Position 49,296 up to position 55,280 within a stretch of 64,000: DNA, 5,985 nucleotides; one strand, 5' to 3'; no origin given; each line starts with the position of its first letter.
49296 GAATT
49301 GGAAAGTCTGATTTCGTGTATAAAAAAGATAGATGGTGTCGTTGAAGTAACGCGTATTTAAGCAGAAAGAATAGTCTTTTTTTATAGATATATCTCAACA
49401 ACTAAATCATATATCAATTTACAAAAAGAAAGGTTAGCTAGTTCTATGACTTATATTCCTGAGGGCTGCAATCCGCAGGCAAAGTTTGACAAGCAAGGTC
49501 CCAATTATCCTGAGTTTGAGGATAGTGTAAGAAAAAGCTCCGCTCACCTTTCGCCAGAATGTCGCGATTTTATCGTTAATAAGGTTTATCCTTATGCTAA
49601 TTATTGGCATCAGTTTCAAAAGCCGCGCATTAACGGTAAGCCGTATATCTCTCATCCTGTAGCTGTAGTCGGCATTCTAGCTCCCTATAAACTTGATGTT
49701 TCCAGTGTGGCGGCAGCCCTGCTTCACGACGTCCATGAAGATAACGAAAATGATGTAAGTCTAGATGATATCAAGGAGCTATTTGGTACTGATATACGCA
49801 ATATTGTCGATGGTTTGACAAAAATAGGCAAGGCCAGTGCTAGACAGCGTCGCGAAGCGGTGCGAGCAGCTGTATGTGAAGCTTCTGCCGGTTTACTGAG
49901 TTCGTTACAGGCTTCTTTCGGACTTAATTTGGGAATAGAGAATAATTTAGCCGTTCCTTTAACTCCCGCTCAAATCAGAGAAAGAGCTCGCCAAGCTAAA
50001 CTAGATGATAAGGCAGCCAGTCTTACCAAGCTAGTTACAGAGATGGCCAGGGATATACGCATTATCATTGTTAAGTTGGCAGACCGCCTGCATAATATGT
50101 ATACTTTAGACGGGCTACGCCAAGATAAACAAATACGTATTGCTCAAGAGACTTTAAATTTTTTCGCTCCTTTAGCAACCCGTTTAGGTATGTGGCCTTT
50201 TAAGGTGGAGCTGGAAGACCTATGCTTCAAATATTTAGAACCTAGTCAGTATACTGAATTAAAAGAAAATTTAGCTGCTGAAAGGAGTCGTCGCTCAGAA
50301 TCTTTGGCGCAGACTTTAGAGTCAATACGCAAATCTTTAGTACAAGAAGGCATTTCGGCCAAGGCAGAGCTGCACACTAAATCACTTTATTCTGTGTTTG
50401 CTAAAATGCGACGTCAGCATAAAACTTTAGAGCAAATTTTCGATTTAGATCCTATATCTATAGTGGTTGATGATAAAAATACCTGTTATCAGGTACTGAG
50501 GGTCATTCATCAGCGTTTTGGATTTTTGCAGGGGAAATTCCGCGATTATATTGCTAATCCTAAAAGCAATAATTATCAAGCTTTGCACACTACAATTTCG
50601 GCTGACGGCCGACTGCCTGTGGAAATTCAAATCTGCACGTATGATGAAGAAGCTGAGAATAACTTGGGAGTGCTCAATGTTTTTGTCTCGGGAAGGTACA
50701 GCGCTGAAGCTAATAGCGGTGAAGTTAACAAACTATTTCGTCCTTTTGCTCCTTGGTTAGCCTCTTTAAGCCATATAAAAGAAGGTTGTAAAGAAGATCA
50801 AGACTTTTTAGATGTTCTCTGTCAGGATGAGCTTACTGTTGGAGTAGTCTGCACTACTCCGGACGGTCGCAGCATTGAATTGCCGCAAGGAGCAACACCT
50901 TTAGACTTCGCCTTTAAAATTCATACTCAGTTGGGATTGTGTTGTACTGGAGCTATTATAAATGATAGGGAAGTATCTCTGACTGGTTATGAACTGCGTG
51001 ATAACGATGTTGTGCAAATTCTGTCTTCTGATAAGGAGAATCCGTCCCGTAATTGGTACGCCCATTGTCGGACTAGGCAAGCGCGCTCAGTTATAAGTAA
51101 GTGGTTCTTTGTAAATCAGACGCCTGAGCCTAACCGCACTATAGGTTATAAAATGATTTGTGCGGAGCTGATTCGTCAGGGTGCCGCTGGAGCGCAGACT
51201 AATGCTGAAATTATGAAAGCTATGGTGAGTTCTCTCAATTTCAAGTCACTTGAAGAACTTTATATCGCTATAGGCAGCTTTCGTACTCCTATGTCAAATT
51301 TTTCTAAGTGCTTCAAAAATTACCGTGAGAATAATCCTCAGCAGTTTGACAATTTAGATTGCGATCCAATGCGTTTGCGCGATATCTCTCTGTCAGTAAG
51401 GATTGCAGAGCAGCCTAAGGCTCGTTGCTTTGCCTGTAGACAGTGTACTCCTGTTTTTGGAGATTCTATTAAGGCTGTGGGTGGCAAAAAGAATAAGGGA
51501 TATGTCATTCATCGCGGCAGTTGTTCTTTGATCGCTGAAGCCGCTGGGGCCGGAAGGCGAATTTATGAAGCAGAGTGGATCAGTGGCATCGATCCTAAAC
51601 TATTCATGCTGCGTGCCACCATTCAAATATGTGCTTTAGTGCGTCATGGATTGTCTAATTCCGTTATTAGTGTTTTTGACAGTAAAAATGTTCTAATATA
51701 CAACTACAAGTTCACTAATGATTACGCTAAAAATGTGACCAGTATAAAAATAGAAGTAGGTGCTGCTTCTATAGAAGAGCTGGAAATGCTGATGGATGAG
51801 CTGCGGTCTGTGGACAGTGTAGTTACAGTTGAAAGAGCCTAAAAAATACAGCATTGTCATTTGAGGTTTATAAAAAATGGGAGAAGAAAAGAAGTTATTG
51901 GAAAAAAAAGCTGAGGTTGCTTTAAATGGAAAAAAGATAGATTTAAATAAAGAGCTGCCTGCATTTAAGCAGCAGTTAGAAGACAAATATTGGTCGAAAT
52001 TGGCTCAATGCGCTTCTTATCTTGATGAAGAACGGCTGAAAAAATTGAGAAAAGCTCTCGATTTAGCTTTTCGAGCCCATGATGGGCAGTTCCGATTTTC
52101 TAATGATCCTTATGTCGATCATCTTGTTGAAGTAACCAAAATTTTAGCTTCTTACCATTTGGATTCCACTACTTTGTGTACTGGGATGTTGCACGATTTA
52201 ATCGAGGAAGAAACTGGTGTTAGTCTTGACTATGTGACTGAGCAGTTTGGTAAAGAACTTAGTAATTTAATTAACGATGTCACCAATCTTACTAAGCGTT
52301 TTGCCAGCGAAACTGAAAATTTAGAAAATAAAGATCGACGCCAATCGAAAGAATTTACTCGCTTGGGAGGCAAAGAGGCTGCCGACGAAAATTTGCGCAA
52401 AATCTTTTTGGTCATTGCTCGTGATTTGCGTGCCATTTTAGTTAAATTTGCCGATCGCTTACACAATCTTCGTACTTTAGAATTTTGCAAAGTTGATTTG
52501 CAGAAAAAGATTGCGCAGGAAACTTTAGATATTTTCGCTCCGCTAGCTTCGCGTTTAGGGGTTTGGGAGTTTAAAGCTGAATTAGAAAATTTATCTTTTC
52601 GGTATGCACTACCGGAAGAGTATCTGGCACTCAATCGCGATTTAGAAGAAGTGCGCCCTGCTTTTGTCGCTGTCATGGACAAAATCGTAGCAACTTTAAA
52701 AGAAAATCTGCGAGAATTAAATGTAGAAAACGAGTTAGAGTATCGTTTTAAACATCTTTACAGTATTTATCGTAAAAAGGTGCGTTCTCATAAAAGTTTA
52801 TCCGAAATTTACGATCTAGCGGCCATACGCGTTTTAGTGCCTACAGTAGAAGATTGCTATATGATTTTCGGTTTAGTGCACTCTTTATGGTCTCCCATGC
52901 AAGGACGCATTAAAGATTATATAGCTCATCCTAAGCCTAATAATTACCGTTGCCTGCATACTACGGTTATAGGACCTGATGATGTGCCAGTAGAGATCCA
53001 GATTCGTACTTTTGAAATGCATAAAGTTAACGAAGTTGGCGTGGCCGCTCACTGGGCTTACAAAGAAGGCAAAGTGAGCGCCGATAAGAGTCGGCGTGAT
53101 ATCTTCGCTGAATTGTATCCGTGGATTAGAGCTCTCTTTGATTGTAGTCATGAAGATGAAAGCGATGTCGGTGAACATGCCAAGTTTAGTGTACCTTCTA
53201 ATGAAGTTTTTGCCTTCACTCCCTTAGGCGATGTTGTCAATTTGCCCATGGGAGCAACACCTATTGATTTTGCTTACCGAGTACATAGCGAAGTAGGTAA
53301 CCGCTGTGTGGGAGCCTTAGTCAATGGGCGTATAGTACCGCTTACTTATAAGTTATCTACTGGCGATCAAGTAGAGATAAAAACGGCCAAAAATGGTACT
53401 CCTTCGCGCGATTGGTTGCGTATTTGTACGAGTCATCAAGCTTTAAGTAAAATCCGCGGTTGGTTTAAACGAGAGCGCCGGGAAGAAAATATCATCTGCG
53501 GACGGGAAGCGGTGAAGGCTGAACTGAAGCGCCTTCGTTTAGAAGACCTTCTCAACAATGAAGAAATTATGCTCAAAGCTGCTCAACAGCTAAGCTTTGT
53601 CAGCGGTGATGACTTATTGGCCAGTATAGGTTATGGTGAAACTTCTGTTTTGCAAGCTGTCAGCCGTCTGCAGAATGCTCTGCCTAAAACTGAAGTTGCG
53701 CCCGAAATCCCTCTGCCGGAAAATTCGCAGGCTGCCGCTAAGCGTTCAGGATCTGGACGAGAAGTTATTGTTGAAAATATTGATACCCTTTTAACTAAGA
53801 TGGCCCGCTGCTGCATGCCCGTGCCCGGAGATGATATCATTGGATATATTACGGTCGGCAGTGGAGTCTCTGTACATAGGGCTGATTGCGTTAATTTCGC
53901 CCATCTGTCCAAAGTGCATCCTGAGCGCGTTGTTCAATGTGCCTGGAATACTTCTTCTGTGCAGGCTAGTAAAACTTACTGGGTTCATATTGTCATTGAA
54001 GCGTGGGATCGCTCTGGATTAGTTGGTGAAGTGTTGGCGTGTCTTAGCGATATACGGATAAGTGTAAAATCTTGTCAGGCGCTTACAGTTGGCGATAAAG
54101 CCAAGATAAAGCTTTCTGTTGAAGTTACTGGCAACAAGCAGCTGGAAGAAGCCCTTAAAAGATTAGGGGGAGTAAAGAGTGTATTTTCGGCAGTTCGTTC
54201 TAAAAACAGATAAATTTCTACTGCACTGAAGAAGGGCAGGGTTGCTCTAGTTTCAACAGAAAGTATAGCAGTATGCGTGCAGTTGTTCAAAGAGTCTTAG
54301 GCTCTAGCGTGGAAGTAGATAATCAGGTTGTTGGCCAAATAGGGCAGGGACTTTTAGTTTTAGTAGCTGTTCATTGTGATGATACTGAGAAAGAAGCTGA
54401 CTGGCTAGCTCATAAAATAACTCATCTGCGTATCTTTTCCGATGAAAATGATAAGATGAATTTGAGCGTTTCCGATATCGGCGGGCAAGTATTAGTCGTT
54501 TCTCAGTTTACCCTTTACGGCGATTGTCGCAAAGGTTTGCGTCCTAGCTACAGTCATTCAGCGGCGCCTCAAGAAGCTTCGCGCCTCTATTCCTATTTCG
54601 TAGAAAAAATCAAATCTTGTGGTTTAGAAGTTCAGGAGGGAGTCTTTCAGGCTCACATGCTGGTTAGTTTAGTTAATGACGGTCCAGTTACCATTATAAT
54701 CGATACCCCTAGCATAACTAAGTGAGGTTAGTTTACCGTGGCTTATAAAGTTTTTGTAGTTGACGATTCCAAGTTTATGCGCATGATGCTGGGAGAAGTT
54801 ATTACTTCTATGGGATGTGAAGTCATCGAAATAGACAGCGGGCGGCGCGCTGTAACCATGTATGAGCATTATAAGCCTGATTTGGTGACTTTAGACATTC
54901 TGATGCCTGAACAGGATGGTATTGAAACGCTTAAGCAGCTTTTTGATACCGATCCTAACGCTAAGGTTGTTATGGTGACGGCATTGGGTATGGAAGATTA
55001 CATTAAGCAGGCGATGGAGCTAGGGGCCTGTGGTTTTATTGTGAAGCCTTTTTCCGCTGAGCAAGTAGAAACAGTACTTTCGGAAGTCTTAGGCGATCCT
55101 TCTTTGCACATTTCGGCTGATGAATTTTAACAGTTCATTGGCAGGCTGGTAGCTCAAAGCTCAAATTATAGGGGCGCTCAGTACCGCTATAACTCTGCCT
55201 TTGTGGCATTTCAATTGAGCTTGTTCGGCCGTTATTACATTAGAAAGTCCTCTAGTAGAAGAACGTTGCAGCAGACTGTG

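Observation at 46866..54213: Three full-length long-RSH (RelA/SpoT homolog) genes in a head-to-tail array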

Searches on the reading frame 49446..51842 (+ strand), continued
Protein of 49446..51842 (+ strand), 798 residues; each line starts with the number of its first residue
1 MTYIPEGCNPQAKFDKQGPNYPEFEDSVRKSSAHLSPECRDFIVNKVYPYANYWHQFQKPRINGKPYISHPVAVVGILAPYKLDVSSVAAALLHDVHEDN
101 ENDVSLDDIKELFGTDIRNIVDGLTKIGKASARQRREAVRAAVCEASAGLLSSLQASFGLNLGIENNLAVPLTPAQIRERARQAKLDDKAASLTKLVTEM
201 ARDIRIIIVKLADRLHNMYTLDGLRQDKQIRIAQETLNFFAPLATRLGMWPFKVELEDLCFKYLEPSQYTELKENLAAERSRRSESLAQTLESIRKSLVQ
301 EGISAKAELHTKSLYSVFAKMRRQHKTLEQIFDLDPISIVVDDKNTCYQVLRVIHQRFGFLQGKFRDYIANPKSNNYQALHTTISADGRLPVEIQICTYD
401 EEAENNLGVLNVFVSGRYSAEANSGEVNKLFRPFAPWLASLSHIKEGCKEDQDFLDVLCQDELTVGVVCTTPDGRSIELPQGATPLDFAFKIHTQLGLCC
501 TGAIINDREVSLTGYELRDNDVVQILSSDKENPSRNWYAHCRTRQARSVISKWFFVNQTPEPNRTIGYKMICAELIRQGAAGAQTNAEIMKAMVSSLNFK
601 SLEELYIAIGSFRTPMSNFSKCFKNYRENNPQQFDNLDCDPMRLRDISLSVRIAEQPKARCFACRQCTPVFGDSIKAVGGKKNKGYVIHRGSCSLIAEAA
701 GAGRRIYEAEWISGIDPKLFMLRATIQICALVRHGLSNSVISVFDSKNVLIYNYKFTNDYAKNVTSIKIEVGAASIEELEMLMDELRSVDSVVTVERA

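Call 16: find_related_loci(query=A2, collection=genome_contigs, flank=8000)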
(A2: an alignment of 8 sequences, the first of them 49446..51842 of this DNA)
Query A2 (798 aa) in genome_contigs; peptide patterns used: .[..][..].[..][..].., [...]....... (x = any residue, [..] = any of these).
162 stretches matched a pattern; 16 encode a relative of the query (tblastn E <= 1e-3); 16 distinct loci.
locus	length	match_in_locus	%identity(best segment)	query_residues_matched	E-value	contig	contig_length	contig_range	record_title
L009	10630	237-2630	89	1-798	0e+0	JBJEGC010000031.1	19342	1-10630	MAG: Candidatus Bruticola sp. isolate PUUB49_bin.005 NODE_915_length_19342_cov_12.166330, whole genome shotgun sequence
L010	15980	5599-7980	78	1-798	0e+0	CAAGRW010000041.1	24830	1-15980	MAG TPA_asm: Candidatus Riflebacteria bacterium, isolate HGM23016, WGS project CAAGRW010000000 data, contig: SRS883029_5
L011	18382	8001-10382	78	1-798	0e+0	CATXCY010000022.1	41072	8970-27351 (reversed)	MAG TPA_asm: uncultured bacterium isolate ERR9578292_bin.24_MetaWRAP_v1.3_MAG genome assembly, contig: ERZ18533963.627,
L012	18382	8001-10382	78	1-798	0e+0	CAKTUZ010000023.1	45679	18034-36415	MAG: uncultured bacterium isolate REFINED_METABAT215_TOP10_CONTIGS_1500_ASSEMBLY_K77_MERGED__Hadza_PheChl_Fiber-Hadza-Ne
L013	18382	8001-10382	77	1-798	0e+0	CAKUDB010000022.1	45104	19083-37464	MAG: uncultured bacterium isolate REFINED_METABAT215_TOP10_CONTIGS_1500_ASSEMBLY_K77_MERGED__Hadza_MoBio_hadza-E-H_K_21_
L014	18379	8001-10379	67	3-797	0e+0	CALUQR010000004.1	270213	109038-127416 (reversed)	MAG: Candidatus Eremiobacteraeota bacterium isolate BRZ_DV__bin14 genome assembly, contig: BRZ_DV_NODE_29_length_270213_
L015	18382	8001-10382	79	1-798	0e+0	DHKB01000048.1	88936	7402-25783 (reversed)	MAG TPA_asm: bacterium UBP9_UBA4705 isolate UBA4705 UBA4705_contig_526, whole genome shotgun sequence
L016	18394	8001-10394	62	1-797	0e+0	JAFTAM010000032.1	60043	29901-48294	Bacterium isolate RGIG3641 Goat_Rumen.Co__c567731, whole genome shotgun sequence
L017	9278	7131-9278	60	1-726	0e+0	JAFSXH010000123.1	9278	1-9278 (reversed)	Bacterium isolate RGIG3558 Goat_Rumen.Co__c1044201, whole genome shotgun sequence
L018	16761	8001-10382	78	1-798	0e+0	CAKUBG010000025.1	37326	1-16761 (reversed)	MAG: uncultured bacterium isolate REFINED_METABAT215_TOP10_CONTIGS_1500_ASSEMBLY_K77_MERGED__Hadza_MoBio_hadza-E-H_F_8_2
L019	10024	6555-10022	33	1-797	2e-131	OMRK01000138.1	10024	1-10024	uncultured bacterium isolate RUG807 genome assembly, contig: k87_15379529, whole genome shotgun sequence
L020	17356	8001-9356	33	43-550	9e-74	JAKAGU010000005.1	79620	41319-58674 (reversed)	MAG: bacterium isolate WY2.bin63 NODE_425_length_79620_cov_1.909225, whole genome shotgun sequence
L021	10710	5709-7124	33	19-550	7e-72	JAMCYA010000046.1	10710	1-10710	MAG: Patescibacteria group bacterium isolate FK_Sedi_B_Bin.374 NODE_25536_length_10710_cov_2.59482, whole genome shotgun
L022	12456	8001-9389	32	26-550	6e-69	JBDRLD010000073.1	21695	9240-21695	MAG: Candidatus Uhrbacteria bacterium isolate MEGAHIT-group-1.76 k141_3175952, whole genome shotgun sequence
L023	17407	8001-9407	25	51-571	2e-32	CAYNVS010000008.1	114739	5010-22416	MAG TPA_asm: uncultured Myxococcales bacterium isolate binchicken_co20_60 genome assembly, contig: NODE_444_length_11473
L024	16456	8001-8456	28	61-261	2e-10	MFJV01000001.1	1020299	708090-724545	MAG: Candidatus Gottesmanbacteria bacterium RIFCSPLOWO2_01_FULL_43_11b rifcsplowo2_01_scaffold_30, whole genome shotgun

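Call 63: predict_structure(alignment_id=A3)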
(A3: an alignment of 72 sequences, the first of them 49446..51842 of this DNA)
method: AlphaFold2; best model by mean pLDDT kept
length: 798 residues; sequences in the alignment: 72
mean_pLDDT: 86.5   pTM: 0.61
mean pLDDT of the five models: 86.5, 85.8, 85.6, 84.1, 83.5
residues with pLDDT >= 90: 391; 70-90: 337; 50-70: 62; < 50: 8
segments of 3 or more residues with pLDDT < 50: 165-167, 462-464
pLDDT, mean of each block of 10 residues (from residue 1): 81 89 96 94 95 93 90 97 96 93 92 94 73 58 63 65 51 70 75 86 91 95 88 91 90 95 95 94 92 96 95 92 89 93 95 93 84 81 88 95 92 87 74 71 73 74 62 80 91 90 92 86 92 87 84 85 89 87 87 91 93 89 89 81 78 85 90 90 85 89 90 82 91 92 85 92 94 87 93 93
secondary structure, 60 per line:
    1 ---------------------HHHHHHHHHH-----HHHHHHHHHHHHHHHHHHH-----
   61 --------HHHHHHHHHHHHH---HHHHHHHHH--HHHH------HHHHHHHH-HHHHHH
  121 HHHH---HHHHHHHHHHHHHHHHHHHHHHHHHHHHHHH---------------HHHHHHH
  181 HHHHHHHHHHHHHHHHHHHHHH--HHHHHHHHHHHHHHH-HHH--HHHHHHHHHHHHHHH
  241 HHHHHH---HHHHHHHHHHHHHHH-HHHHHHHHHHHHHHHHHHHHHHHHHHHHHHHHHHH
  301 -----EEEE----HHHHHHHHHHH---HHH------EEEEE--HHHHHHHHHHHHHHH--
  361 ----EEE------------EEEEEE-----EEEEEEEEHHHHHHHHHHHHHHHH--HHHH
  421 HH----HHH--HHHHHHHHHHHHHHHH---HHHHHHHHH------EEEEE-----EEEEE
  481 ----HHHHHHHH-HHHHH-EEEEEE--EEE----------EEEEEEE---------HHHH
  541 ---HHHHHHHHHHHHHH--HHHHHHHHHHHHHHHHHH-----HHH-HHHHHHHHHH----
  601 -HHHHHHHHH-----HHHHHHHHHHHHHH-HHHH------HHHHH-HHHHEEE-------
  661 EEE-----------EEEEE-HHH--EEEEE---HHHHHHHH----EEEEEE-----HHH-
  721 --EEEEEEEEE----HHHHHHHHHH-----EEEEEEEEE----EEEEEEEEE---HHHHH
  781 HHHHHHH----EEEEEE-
elements in order (helices of 4 or more, strands of 3 or more residues): H22-31 H37-55 H69-81 H85-93 H96-99 H106-113 H115-124 H128-158 H174-202 H205-219 H226-246 H250-264 H266-300 E306-309 H314-324 E337-341 H344-358 E365-367 E380-385 E391-398 H399-414 H417-422 H432-447 H451-459 E466-470 E476-480 H485-492 H494-498 E500-505 E508-510 E521-527 H537-540 H544-557 H560-577 H587-596 H602-610 H616-629 H631-634 H641-645 H647-650 E651-653 E661-663 E675-679 E686-690 H694-701 E706-711 E723-731 H736-745 E751-759 E764-772 H776-787 E792-797

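Call 65: fold_search(model_id=the predicted structure, library=pdb)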
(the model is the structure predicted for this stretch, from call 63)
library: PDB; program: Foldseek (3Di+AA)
matches with E <= 10: 1392; with E <= 0.001: 60
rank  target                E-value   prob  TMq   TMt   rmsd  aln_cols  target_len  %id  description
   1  5iqr_8                1.7e-35  1.00  0.36  0.47  32.4       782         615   22  Structure of RelA bound to the 70S ribosome (released 2016-05-04)
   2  5kpv_33               4.6e-34  1.00  0.37  0.44  32.6       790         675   24  Structure of RelA bound to ribosome in presence of A/R tRNA (Structure II) (released 2016-09-28)
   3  7qpr_B                1.3e-32  1.00  0.36  0.42  23.8       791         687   21  Structure of full length SpoT (released 2023-01-18)
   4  7qpr_C                1.5e-32  1.00  0.36  0.42  24.0       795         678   21  Structure of full length SpoT (released 2023-01-18)
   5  6yxa                  5.8e-32  1.00  0.41  0.59  23.5       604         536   31  Structure of the bifunctional Rel enzyme from B. subtilis (released 2020-09-23)
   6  7qpr_D                6.7e-32  1.00  0.36  0.41  24.2       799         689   21  Structure of full length SpoT (released 2023-01-18)
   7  7qpr_A                9.6e-32  1.00  0.35  0.40  23.9       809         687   21  Structure of full length SpoT (released 2023-01-18)
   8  7oiw_B                1.0e-23  1.00  0.38  0.90   3.5       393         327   33  Structure of S. aureus Rel catalytic domains in complex with pppGpp (released 2022-06-01)
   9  7oiw_A                1.3e-23  1.00  0.38  0.91   5.9       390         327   33  Structure of S. aureus Rel catalytic domains in complex with pppGpp (released 2022-06-01)
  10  8acu_A                8.3e-23  1.00  0.38  0.85   5.5       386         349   35  Structure of Bacillus subtilis Rel in complex with DarB (released 2023-07-19)
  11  8acu_B                6.6e-22  1.00  0.37  0.85   6.1       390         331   35  Structure of Bacillus subtilis Rel in complex with DarB (released 2023-07-19)
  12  7ohg                  1.5e-21  1.00  0.32  0.66   9.8       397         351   35  Structure of Thermus thermophilus Rel bound to the non-hydrolasable alarmone analogue (released 2022-06-01)
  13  24io_A                2.4e-21  1.00  0.37  0.86   5.0       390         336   33  Crystal structure of the RelSeq N-terminal domain from Streptococcus equisimilis in complex with pppGpp (released 2026-03-18)
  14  24io_B                3.5e-21  1.00  0.37  0.90   7.3       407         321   30  Crystal structure of the RelSeq N-terminal domain from Streptococcus equisimilis in complex with pppGpp (released 2026-03-18)
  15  6s2t                  6.0e-21  1.00  0.32  0.66  10.2       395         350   36  Structure of the N-terminal catalytic region of T. thermophilus Rel bound to ppGpp (released 2020-07-08)
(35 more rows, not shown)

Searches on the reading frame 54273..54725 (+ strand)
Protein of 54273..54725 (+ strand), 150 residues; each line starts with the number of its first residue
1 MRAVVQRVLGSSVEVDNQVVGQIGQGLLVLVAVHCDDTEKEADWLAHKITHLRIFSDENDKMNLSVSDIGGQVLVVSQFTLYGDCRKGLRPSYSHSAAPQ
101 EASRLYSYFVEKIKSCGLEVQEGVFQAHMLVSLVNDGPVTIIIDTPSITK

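Call 49: search_protein_families(library=pfam, proteins=[window:54273-54725:+], max_evalue=0.001)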
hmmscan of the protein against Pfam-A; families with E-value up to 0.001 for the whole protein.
window:54273-54725:+ (150 aa): 1 family
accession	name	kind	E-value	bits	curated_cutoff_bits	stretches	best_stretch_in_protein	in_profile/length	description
PF02580.21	Tyr_Deacylase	-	1.2e-60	204.4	25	1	2-144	1-144/144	D-Tyr-tRNA(Tyr) deacylase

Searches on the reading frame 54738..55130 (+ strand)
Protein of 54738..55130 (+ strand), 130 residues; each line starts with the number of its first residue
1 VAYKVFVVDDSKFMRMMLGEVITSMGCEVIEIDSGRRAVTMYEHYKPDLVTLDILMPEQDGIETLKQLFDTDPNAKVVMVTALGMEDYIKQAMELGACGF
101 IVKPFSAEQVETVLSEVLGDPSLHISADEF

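Call 49: search_protein_families(library=pfam, proteins=[window:54738-55130:+], max_evalue=0.001)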
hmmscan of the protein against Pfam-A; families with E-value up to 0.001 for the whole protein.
window:54738-55130:+ (130 aa): 1 family
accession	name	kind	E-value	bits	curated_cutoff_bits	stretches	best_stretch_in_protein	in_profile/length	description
PF00072.30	Response_reg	-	7.1e-29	100.7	30.2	1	5-112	1-108/111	Response regulator receiver domain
